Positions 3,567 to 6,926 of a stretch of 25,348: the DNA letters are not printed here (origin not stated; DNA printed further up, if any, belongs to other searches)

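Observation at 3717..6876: Orphan ~1019-aa membrane-anchored protein with novel [F/R]PGWQ internal repeats and its own consensus promoter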

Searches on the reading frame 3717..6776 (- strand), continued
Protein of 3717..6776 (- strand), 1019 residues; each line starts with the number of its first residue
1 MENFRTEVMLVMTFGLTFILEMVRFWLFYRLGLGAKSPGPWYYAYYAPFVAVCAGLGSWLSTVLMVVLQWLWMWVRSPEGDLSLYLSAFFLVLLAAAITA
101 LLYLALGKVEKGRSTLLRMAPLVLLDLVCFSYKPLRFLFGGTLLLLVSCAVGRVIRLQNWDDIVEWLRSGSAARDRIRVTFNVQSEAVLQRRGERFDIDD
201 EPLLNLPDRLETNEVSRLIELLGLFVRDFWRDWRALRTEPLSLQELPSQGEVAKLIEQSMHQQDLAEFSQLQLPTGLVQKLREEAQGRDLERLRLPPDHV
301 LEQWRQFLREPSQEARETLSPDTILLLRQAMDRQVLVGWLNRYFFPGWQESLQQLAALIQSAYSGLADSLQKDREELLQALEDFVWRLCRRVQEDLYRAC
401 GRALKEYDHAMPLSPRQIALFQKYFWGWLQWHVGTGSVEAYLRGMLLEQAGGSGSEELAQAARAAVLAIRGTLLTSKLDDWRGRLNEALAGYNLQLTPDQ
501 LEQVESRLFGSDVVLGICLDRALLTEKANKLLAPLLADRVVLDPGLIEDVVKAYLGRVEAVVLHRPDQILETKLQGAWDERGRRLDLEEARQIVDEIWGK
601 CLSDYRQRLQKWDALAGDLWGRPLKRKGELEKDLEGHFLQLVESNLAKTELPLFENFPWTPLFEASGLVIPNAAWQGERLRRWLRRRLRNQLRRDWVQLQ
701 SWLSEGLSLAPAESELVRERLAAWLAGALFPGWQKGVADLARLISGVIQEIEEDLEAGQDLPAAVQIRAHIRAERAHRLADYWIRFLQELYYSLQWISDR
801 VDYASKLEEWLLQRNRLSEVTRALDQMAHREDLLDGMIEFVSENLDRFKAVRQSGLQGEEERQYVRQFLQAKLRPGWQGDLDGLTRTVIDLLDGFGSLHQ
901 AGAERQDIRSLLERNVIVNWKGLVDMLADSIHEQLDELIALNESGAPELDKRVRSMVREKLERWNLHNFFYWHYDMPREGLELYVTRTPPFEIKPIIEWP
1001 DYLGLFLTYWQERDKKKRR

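Call 47: find_encoding_contigs(protein=P0004, flank=10000, max_places=2)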
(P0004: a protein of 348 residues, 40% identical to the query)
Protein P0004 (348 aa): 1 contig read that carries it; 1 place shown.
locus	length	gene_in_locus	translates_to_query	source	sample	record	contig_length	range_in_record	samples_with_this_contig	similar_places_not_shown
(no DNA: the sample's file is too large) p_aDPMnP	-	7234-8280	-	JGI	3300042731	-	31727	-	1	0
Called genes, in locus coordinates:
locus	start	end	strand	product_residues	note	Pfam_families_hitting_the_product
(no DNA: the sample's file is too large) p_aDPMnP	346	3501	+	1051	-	-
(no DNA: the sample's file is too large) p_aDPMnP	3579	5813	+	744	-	-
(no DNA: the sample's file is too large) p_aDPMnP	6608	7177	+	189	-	PF08241:Methyltransf_11, PF13649:Methyltransf_25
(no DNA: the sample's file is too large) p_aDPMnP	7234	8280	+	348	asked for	-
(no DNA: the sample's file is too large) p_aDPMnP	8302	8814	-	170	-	-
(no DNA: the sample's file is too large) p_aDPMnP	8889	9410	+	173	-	-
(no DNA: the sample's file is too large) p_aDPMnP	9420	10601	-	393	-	PF01145:Band_7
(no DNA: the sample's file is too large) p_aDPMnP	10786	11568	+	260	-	PF13581:HATPase_c_2, PF01740:STAS, PF13466:STAS_2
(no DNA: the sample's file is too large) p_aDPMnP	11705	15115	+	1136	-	PF01590:GAF, PF13185:GAF_2, PF13492:GAF_3, PF01590:GAF, PF13185:GAF_2, PF01590:GAF, PF13185:GAF_2, PF07228:SpoIIE, +4 more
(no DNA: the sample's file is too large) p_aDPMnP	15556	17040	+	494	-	PF01590:GAF, PF13185:GAF_2, PF13492:GAF_3, PF00512:HisKA, PF02518:HATPase_c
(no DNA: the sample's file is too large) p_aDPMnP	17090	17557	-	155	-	PF12172:zf-ChsH2, PF01796:OB_ChsH2_C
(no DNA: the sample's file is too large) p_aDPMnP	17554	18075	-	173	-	PF12172:zf-ChsH2, PF01796:OB_ChsH2_C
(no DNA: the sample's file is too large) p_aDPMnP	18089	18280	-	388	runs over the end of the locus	PF00108:Thiolase_N, PF22691:Thiolase_C_1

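Call 48: find_encoding_contigs(protein=P0011, flank=10000, max_places=2)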
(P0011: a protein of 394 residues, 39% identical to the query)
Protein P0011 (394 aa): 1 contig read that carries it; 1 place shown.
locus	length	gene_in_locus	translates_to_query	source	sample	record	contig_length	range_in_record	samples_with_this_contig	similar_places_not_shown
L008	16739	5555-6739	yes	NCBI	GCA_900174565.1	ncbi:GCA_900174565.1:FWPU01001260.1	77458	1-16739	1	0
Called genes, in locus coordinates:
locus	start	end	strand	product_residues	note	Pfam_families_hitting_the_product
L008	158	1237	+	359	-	PF26550:Tricorn_2nd (weak), PF25460:Beta-prop_Aladin (faint), PF07676:PD40 (faint), PF00930:DPPIV_N (faint), PF23381:Beta-prop_IFT122_1st (weak), PF25174:Beta-prop_THOC3, PF26550:Tricorn_2nd (weak), PF26549:Tricorn_N, +2 more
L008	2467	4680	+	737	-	-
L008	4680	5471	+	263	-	PF13489:Methyltransf_23, PF01209:Ubie_methyltran, PF13847:Methyltransf_31, PF08241:Methyltransf_11, PF08242:Methyltransf_12, PF13649:Methyltransf_25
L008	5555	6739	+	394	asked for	-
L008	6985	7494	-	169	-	-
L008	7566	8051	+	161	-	-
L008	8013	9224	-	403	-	PF01145:Band_7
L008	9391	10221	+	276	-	PF13581:HATPase_c_2, PF01740:STAS, PF13466:STAS_2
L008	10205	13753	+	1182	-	PF01590:GAF, PF13185:GAF_2, PF13492:GAF_3, PF01590:GAF, PF13185:GAF_2, PF13492:GAF_3, PF01590:GAF, PF13185:GAF_2, +4 more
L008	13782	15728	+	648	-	PF01590:GAF, PF13185:GAF_2, PF13492:GAF_3, PF00512:HisKA, PF02518:HATPase_c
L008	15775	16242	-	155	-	PF12172:zf-ChsH2, PF01796:OB_ChsH2_C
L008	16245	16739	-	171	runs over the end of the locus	PF12172:zf-ChsH2, PF01796:OB_ChsH2_C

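Call 51: find_related_loci(query=A2, collection=genome_contigs, flank=10000)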
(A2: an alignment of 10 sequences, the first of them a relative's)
Query A2 (348 aa) in genome_contigs; peptide patterns used: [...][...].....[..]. (x = any residue, [..] = any of these).
31 stretches matched a pattern; 4 encode a relative of the query (tblastn E <= 1e-3); 4 distinct loci.
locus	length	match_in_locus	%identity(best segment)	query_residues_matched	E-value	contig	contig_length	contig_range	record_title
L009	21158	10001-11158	38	4-343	5e-77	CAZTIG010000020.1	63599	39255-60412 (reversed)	MAG TPA_asm: uncultured Chloroflexia bacterium isolate binchicken_co26_208 genome assembly, contig: NODE_716_length_6359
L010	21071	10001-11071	40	6-339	9e-68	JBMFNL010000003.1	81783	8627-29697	MAG: Chloroflexia bacterium isolate KM4338-10 NODE_183_length_81783_cov_37.255677, whole genome shotgun sequence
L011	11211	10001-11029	36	6-338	2e-54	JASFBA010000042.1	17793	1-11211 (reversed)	MAG: Chloroflexia bacterium isolate PO_10 k141_287631, whole genome shotgun sequence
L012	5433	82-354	35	247-338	2e-13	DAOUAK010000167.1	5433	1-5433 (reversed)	MAG TPA_asm: Chloroflexia bacterium isolate H63_651 k137_164918, whole genome shotgun sequence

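Call 58: search_protein_families(library=pfam, alignment_id=A4, max_evalue=1)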
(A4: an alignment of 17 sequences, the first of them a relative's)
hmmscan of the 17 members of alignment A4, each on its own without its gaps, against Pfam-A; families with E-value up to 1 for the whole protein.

A. member 1, P0004 (348 aa): 0 families

B. families by the number of members that match (of 17 scanned): 16 families
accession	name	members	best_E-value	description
PF19121.6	DUF5805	3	0.1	Family of unknown function (DUF5805)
PF25044.1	DUF7789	2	0.081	Domain of unknown function (DUF7789)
PF12390.13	Se-cys_synth_N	2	0.16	Selenocysteine synthase N terminal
PF20479.3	TMEM128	2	0.27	TMEM128 protein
PF06570.16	DUF1129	2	0.39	Protein of unknown function (DUF1129)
PF11828.13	DUF3348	1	0.0047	Protein of unknown function (DUF3348)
PF20690.3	bDLD3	1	0.01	Bacterial Death-like domain 3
PF18199.6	Dynein_C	1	0.021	Dynein heavy chain C-terminal domain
PF03600.22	CitMHS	1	0.035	Citrate transporter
PF04932.20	Wzy_C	1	0.047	O-Antigen ligase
PF11084.13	DUF2621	1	0.098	Protein of unknown function (DUF2621)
PF14846.11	DUF4485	1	0.11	Domain of unknown function (DUF4485)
PF07728.20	AAA_5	1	0.13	AAA domain (dynein-related subfamily)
PF17187.10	Svf1_C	1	0.2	Svf1-like C-terminal lipocalin-like domain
PF19567.5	CpsB_CapC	1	0.3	Capsular polysaccharide synthesis, CpsB/CapC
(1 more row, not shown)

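Call 59: search_solved_structures(query=A2, max_evalue=10)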
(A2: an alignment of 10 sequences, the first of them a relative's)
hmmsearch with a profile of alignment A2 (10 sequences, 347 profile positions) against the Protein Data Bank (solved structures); distinct sequences matched with E-value up to 10: 8.
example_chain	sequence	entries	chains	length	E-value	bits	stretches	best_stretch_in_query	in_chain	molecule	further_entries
8q84_R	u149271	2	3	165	0.1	14.9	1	213-288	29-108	DASH complex subunit SPC19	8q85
8hi5_A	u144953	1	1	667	0.25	13.7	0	211-252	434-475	Short-chain dehydrogenase/reductase SDR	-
1ya9_A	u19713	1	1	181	1.1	11.5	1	234-301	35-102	Apolipoprotein E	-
8hi4_A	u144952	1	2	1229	1.3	11.4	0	212-252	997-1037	Short-chain dehydrogenase/reductase SDR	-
6mui_B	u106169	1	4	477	1.5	11.1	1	45-153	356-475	E2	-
2d3e_A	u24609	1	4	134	4.5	9.6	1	226-294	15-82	General control protein GCN4 and Tropomyosin 1 alpha chain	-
6z35_A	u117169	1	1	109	5.3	9.3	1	242-302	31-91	Maquette 2-1ip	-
2xzr_A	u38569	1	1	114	9.9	8.4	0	228-290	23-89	IMMUNOGLOBULIN-BINDING PROTEIN EIBD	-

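Call 63: predict_structure(alignment_id=A4)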
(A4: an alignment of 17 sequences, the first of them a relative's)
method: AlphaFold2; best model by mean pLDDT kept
length: 348 residues; sequences in the alignment: 17
mean_pLDDT: 67.7   pTM: 0.62
mean pLDDT of the five models: 67.7, 66.8, 66.1, 65.7, 65.2
residues with pLDDT >= 90: 55; 70-90: 127; 50-70: 74; < 50: 92
segments of 3 or more residues with pLDDT < 50: 37-41, 170-181, 188-235, 302-321
pLDDT, mean of each block of 10 residues (from residue 1): 72 88 86 58 64 83 90 84 83 95 89 86 94 89 91 78 62 42 47 27 27 39 39 51 57 66 74 71 70 57 45 42 65 88 73
secondary structure, 60 per line:
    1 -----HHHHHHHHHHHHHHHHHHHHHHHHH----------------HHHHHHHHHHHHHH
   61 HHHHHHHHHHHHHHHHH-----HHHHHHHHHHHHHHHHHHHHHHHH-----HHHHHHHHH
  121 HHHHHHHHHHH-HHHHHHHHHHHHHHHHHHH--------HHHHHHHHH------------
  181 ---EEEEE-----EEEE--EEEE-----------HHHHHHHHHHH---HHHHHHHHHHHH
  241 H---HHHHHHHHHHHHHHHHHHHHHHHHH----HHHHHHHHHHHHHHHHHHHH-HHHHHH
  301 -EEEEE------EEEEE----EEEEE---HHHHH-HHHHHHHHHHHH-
elements in order: H6-30 H47-77 H83-106 H112-131 H133-151 H160-168 E184-188 E194-197 E200-203 H215-225 H229-241 H245-269 H274-293 H295-300 E302-306 E313-317 E322-326 H330-334 H336-347

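Call 70: fold_search(model_id=the predicted structure, library=pdb)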
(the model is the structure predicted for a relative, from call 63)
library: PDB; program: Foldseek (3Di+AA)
matches with E <= 10: 58; with E <= 0.001: 0
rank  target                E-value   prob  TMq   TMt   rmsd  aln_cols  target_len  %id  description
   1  9gm7_C                1.3e+00  0.06  0.17  0.14  43.9       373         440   15  MukBEF in a nucleotide-bound state with open neck gate (monomer) (released 2025-03-26)
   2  8rjc_1                1.3e+00  0.05  0.14  0.12  28.6       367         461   12  Structure of the rabbit 80S ribosome stalled on a 2-TMD rhodopsin intermediate in complex with Sec61-TRAP, open confor (released 2024-01-24)
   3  1ub9                  1.9e+00  0.04  0.07  0.17  20.8       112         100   15  Structure of the transcriptional regulator homologue protein from Pyrococcus horikoshii OT3 (released 2004-05-04)
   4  9n69_D                2.0e+00  0.06  0.10  0.09  16.2       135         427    8  Structure of the retron IA complex with HNH nuclease in the "down" orientation (released 2025-04-23)
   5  8yr4_A                2.5e+00  0.02  0.09  0.06  23.9       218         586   17  Cryo-EM structure of the human ABCB6 in complex with Cd(II):Phytochelatin 2 (released 2024-06-19)
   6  3vke_D                2.6e+00  0.04  0.07  0.22  15.4        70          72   11  Contribution of the first K-homology domain of poly(C)-binding protein 1 to its affinity and specificity for C-rich ol (released 2012-02-29)
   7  9n6c_D                2.9e+00  0.06  0.10  0.09  16.4       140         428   11  Structure of the Retron IA Complex without the HNH Nuclease (released 2025-04-23)
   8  3k0l_A                3.2e+00  0.04  0.09  0.17  20.8       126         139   12  Crystal Structure of Putative MarR Family Transcriptional Regulator from Acinetobacter sp. ADP (released 2009-10-13)
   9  4rgu_B                3.6e+00  0.04  0.09  0.16  20.9       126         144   12  Crystal Structure of Putative MarR Family Transcriptional Regulator HcaR from Acinetobacter sp. ADP complexed with fer (released 2015-03-04)
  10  7jpn_A                3.8e+00  0.04  0.06  0.06  17.9        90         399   16  Cryo-EM structure of Arpin-bound Arp2/3 complex (released 2022-02-09)
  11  7wsw_A                3.8e+00  0.02  0.15  0.12  28.2       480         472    8  Cryo-EM structure of the Potassium channel AKT1 from Arabidopsis thaliana (released 2022-11-09)
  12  7y4l_KA               4.0e+00  0.02  0.08  0.10  19.8       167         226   10  PBS of PBS-PSII-PSI-LHCs from Porphyridium purpureum. (released 2023-01-18)
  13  1ztg_A                4.4e+00  0.03  0.07  0.22  16.0        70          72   11  human alpha polyC binding protein KH1 (released 2006-05-27)
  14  8tah_A                4.6e+00  0.06  0.07  0.06  10.5        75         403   15  Cryo-EM structure of Cortactin-bound to Arp2/3 complex (released 2023-09-27)
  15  9uco_H                4.9e+00  0.02  0.09  0.12  15.1       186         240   13  Cryo-EM structure of ADGRE1-beta arrestin1-scFv30 complex (released 2026-04-08)
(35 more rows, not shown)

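Call 73: find_encoding_contigs(protein=P0015, flank=10000, max_places=2)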
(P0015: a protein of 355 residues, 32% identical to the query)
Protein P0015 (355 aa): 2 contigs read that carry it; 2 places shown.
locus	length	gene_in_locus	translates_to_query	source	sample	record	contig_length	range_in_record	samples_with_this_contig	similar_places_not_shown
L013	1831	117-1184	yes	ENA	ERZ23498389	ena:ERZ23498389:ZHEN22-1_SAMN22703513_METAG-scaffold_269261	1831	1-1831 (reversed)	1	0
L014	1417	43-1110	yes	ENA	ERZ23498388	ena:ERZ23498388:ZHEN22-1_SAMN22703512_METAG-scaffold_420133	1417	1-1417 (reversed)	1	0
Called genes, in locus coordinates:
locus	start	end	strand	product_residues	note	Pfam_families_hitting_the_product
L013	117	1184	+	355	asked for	-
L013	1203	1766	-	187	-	-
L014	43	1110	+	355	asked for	-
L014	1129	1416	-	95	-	?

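Call 74: find_encoding_contigs(protein=P0016, flank=10000, max_places=2)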
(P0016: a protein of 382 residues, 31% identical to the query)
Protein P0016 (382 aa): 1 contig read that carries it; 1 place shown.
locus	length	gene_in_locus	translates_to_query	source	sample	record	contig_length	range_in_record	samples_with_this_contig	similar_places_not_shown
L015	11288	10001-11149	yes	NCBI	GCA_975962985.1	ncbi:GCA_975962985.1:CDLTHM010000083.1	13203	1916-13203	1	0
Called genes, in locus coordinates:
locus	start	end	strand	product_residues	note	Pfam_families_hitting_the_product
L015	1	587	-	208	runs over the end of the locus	PF01121:CoaE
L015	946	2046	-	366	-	PF01368:DHH (weak)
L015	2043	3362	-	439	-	PF05496:RuvB_N, PF07728:AAA_5 (weak), PF13173:AAA_14, PF13481:AAA_25 (faint), PF00004:AAA, PF13238:AAA_18 (faint), PF16193:AAA_assoc_2, PF12002:MgsA_C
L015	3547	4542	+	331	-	PF01544:CorA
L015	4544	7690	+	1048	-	-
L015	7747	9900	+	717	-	-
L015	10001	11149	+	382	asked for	-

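Call 75: find_encoding_contigs(protein=P0008, flank=10000, max_places=2)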
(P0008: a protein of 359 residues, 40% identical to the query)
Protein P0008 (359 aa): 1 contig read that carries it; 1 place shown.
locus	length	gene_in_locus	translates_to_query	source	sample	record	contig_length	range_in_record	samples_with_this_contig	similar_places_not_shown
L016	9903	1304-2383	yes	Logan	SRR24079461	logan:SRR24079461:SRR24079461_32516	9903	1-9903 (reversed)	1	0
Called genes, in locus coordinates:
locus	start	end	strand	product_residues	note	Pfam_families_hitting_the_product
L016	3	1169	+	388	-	?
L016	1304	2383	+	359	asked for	-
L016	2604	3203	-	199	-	-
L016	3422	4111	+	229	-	-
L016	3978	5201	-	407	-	PF01145:Band_7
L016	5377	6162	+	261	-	PF13581:HATPase_c_2, PF02518:HATPase_c (faint), PF01740:STAS, PF13466:STAS_2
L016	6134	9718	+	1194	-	PF01590:GAF, PF13185:GAF_2, PF13492:GAF_3, PF01590:GAF, PF13185:GAF_2, PF13492:GAF_3, PF01590:GAF, PF13185:GAF_2, +5 more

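Call 87: search_dna_similar(query=window:3717-6776:-, collection=plasmids, mode=protein, max_evalue=0.001, max_rows=10)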
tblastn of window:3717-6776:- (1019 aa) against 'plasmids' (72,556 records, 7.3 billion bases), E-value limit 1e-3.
No match.

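Call 88: search_dna_similar(query=window:3717-6776:-, collection=phages, mode=protein, max_evalue=0.001, max_rows=10)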
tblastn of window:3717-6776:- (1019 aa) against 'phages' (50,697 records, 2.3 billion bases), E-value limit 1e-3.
No match.
